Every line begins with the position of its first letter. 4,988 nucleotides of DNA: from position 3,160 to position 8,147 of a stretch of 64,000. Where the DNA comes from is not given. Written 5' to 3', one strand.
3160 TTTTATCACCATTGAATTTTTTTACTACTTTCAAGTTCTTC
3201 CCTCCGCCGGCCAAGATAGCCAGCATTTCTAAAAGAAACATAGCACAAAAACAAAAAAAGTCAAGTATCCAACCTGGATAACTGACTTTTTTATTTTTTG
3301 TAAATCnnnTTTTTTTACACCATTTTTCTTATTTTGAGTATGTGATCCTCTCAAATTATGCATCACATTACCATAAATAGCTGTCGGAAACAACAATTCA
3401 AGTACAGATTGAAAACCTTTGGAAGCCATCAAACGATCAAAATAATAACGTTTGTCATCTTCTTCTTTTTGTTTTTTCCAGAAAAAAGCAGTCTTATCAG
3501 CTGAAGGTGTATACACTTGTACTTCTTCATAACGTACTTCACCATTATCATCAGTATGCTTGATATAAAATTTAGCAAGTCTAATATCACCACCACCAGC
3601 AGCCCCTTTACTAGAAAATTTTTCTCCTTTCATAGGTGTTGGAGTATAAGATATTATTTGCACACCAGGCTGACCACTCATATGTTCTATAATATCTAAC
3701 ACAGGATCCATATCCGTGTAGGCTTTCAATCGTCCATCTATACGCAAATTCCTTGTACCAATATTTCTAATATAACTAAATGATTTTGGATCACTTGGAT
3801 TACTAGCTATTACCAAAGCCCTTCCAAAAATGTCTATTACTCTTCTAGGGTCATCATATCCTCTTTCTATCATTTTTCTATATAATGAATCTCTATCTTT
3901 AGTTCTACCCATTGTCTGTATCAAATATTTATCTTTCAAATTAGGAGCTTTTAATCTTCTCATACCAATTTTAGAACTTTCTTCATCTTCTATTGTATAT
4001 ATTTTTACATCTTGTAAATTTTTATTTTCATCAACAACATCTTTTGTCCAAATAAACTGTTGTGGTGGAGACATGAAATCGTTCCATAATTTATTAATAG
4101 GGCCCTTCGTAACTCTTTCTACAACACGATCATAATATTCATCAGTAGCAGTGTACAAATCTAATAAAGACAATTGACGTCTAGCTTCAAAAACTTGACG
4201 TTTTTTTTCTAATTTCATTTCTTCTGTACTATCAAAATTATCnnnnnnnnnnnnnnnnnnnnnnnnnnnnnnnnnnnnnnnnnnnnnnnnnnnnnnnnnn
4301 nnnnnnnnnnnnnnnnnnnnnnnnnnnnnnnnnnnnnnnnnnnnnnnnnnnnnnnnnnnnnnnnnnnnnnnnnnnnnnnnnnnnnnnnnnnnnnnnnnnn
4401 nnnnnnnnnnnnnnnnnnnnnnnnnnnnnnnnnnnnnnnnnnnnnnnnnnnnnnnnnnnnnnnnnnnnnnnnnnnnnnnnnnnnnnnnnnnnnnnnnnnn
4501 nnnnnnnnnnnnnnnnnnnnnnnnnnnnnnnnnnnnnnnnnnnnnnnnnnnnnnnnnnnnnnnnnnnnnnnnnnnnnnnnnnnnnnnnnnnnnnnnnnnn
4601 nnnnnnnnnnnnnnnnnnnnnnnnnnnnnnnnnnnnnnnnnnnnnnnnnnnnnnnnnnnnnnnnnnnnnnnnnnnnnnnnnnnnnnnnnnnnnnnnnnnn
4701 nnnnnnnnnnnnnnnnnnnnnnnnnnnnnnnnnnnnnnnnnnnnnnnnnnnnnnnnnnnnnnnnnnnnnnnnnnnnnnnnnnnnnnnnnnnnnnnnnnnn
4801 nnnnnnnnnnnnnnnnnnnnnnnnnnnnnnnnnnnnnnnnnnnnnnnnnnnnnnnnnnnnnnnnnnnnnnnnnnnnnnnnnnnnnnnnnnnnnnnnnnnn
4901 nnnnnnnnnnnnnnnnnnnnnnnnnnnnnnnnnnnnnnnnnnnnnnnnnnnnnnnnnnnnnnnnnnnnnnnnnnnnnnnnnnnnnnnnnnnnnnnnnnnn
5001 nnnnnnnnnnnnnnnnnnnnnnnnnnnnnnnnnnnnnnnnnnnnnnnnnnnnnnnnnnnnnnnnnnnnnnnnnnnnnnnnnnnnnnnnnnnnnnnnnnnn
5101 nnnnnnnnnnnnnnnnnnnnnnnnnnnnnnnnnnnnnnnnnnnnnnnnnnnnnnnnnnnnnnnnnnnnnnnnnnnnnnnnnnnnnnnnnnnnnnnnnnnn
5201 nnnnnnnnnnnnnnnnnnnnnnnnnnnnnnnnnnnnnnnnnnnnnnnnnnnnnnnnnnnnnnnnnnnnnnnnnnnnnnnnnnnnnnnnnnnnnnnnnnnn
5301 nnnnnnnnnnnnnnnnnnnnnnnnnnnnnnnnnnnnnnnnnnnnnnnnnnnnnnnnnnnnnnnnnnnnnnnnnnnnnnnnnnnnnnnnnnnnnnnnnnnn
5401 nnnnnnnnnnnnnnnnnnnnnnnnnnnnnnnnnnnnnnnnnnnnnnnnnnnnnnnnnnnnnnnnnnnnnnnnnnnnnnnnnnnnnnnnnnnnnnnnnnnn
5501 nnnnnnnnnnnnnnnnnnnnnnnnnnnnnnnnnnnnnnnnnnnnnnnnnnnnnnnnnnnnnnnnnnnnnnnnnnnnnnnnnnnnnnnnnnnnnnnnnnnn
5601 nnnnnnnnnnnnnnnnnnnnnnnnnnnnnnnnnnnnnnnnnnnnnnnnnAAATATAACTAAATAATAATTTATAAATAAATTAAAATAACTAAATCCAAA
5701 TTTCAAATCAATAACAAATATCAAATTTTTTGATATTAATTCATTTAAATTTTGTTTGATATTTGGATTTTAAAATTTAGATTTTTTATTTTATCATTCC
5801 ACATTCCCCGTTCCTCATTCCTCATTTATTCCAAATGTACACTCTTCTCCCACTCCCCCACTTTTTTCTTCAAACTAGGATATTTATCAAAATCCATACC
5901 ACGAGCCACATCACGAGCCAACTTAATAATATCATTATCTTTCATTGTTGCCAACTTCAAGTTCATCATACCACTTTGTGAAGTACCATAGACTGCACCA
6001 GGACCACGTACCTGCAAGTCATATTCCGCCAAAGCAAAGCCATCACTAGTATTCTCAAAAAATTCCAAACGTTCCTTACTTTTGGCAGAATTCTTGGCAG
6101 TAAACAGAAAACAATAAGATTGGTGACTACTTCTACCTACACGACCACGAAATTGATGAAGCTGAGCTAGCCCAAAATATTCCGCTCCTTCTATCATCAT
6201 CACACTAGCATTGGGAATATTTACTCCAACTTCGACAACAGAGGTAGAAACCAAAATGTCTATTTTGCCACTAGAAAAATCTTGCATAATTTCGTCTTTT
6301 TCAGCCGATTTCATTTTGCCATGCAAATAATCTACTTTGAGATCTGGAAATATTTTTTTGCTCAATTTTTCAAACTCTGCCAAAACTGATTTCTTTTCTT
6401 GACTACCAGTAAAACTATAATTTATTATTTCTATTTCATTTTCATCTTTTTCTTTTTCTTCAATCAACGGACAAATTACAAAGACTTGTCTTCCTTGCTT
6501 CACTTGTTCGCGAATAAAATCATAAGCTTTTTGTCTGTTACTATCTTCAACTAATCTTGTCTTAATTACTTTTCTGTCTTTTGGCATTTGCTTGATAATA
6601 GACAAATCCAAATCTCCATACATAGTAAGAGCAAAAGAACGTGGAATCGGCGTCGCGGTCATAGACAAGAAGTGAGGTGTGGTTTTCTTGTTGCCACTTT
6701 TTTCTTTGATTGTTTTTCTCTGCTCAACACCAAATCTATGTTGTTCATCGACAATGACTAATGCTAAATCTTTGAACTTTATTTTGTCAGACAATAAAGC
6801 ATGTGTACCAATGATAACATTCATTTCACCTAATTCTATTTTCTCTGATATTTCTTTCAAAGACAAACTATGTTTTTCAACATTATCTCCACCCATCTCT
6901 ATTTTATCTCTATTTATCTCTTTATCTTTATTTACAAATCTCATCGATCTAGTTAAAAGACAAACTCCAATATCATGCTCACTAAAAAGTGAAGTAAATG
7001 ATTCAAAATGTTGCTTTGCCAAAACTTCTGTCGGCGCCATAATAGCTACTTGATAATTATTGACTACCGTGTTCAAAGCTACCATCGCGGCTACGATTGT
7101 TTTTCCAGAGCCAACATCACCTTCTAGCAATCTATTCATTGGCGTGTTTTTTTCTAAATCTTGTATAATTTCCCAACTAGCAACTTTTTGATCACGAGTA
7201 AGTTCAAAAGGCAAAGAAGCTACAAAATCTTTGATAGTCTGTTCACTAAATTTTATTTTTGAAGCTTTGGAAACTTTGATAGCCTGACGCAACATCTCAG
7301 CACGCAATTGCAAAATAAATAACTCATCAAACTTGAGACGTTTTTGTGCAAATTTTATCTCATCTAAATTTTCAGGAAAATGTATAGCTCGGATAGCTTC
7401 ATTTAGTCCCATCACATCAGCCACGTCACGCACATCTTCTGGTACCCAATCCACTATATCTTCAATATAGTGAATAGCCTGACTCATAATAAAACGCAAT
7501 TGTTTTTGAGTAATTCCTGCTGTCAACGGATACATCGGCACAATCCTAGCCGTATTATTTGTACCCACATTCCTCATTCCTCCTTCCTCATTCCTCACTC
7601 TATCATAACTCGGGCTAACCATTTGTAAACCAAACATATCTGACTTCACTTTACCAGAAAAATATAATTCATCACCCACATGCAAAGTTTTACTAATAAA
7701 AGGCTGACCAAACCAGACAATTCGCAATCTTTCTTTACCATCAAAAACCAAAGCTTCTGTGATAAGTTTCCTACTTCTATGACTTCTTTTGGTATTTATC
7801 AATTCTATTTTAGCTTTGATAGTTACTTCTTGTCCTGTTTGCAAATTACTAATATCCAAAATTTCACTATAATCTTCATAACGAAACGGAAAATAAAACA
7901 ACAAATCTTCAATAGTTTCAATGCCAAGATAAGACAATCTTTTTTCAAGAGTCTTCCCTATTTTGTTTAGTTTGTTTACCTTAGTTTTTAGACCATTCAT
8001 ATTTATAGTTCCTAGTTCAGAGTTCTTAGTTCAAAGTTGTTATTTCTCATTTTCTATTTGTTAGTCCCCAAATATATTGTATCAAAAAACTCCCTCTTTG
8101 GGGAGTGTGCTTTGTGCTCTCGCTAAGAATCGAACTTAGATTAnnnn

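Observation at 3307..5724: Nudix-like hydrolase fused to a RelA/SpoT-like (RSD) nucleotidyltransferase in one ~780-aa protein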

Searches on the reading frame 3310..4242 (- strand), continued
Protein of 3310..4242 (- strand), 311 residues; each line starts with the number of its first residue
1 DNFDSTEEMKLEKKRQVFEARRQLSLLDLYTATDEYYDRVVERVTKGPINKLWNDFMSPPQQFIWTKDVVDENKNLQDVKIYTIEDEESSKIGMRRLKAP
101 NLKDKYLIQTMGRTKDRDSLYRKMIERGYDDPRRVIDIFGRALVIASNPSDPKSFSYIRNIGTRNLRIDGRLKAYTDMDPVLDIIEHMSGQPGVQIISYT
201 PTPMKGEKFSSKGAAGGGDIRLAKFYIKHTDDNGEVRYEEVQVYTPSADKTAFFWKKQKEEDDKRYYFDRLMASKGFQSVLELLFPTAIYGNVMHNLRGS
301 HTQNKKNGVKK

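Call 71: find_encoding_contigs(protein=P0150, flank=8000, max_places=1)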
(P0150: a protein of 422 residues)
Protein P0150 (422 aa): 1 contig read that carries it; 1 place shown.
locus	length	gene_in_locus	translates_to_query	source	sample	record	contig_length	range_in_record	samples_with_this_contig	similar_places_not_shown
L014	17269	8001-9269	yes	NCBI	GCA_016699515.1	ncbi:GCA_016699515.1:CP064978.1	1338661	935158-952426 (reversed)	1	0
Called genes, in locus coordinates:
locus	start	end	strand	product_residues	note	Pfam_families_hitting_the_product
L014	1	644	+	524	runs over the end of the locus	PF00672:HAMP, PF07228:SpoIIE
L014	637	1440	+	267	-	PF07228:SpoIIE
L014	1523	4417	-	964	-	PF00005:ABC_tran (faint), PF02463:SMC_N (faint), PF03193:RsgA_GTPase (faint), PF13191:AAA_16 (faint), PF13304:AAA_21 (faint), PF13555:AAA_29 (faint), PF17760:UvrA_inter, PF17755:UvrA_DNA-bind, +1 more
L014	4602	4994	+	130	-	PF00027:cNMP_binding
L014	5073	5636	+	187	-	PF11750:DUF3307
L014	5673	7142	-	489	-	PF05226:CHASE2, PF00211:Guanylate_cyc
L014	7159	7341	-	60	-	-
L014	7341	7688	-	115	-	PF05226:CHASE2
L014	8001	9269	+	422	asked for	-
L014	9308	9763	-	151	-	PF01790:LGT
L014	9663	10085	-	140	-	PF01790:LGT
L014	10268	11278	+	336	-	PF00814:TsaD, PF22521:HypF_C_2 (weak)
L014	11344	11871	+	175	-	PF00890:FAD_binding_2, PF01266:DAO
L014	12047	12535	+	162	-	PF00890:FAD_binding_2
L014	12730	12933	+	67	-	-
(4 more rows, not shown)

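Call 80: search_protein_families(library=pfam, proteins=[P0095, P0098, P0103, P0113, P0119, P0125, P0126, P0128, P0158, P0166], max_evalue=0.01)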
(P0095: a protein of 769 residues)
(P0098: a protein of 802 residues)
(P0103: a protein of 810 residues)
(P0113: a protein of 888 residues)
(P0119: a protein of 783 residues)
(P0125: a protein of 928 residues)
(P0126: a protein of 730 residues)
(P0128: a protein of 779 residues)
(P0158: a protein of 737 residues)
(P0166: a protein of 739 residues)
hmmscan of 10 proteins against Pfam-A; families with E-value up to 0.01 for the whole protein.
P0095 (769 aa): 0 families

P0098 (802 aa): 1 family
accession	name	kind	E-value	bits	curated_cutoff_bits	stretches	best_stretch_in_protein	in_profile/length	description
PF23725.1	Dredd_N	-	0.0082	16.4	27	0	226-304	17-93/100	Caspase-8, N-terminal domain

P0103 (810 aa): 0 families

P0113 (888 aa): 1 family
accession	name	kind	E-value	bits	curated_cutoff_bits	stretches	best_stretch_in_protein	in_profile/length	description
PF15233.11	SYCE1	-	0.00052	20.5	27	1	251-370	2-120/152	Synaptonemal complex central element protein 1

P0119 (783 aa): 0 families

P0125 (928 aa): 1 family
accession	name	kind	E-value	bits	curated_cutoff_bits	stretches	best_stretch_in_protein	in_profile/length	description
PF00589.27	Phage_integrase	-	0.004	17.4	27.1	0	278-376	49-146/172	Phage integrase family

P0126 (730 aa): 0 families

P0128 (779 aa): 0 families

P0158 (737 aa): 1 family
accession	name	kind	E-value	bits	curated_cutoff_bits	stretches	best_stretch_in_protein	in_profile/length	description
PF00293.34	NUDIX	-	4.7e-07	30.3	21.1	1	612-708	29-123/134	NUDIX domain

P0166 (739 aa): 2 families
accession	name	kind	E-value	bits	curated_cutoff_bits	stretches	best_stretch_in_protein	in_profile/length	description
PF00293.34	NUDIX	-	1.3e-10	41.8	21.1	1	604-722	10-128/134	NUDIX domain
PF04607.23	RelA_SpoT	-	0.0018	18.9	27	1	275-378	1-91/113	Region found in RelA / SpoT proteins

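Call 93: search_protein_families(library=padloc, proteins=[P0141, P0150], max_evalue=0.01)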
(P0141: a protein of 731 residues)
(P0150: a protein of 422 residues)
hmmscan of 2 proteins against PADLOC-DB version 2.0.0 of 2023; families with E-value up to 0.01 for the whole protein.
P0141 (731 aa): 1 family
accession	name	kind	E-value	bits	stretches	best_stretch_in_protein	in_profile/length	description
PDLC04899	PDC-S07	-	0.00039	18.1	1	616-709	24-113/135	-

P0150 (422 aa): 0 families

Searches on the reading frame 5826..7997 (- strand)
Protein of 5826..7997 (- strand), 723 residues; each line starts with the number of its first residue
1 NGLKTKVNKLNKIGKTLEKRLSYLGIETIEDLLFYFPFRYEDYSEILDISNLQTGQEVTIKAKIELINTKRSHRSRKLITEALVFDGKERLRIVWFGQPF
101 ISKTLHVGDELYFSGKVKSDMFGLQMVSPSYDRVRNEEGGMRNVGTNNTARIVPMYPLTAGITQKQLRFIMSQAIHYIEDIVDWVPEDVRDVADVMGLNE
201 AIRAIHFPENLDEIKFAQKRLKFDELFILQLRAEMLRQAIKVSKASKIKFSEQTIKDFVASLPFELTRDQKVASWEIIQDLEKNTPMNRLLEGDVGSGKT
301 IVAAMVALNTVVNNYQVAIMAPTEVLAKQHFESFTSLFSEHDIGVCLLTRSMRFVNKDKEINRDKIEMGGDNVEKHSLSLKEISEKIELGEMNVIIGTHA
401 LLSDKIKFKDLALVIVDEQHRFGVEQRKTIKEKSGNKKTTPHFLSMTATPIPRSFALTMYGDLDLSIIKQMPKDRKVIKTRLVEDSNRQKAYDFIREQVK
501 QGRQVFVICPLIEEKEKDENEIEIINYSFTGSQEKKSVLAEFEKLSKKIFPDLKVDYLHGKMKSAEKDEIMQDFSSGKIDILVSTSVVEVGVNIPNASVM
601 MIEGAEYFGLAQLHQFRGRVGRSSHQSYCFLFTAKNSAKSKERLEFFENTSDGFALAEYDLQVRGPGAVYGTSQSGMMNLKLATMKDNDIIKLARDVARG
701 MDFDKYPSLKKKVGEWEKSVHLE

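Call 78: search_protein_families(library=pfam, proteins=[window:5826-7997:-], max_evalue=0.001)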
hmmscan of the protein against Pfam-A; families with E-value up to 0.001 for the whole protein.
window:5826-7997:- (723 aa): 10 families
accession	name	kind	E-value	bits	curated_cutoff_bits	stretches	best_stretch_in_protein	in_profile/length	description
PF17191.10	RecG_wedge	-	9e-31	107.1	23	1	11-178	6-162/162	RecG wedge domain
PF00270.35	DEAD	-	7.1e-22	78.3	26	1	287-451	15-161/167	DEAD/DEAH box helicase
PF00271.37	Helicase_C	-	5.1e-21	75.4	23.5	1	535-623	25-109/110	Helicase conserved C-terminal domain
PF04851.21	ResIII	-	6e-13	49.5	22.5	1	265-450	3-162/164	Type III restriction enzyme, res subunit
PF19833.4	RecG_dom3_C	-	8.4e-11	42.2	26.8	1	650-701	1-54/87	ATP-dependent DNA helicase RecG, domain 3, C-terminal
PF01336.31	tRNA_anti-codon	-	1.2e-05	25.6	27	1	58-130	1-71/75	OB-fold nucleic acid binding domain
PF00176.29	SNF2-rel_dom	-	4.9e-05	23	24.9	1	279-454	10-167/290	SNF2-related domain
PF22590.2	Cas3-like_C_2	-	0.00022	21.9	27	0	544-623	21-104/106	CRISPR-associated nuclease/helicase Cas3, C-terminal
PF07517.20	SecA_DEAD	-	0.00028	20.7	24.6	0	291-361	95-165/290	SecA DEAD-like domain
PF20720.3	nSTAND3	-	0.00044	20.4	27.2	0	290-320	21-51/155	Novel STAND NTPase 3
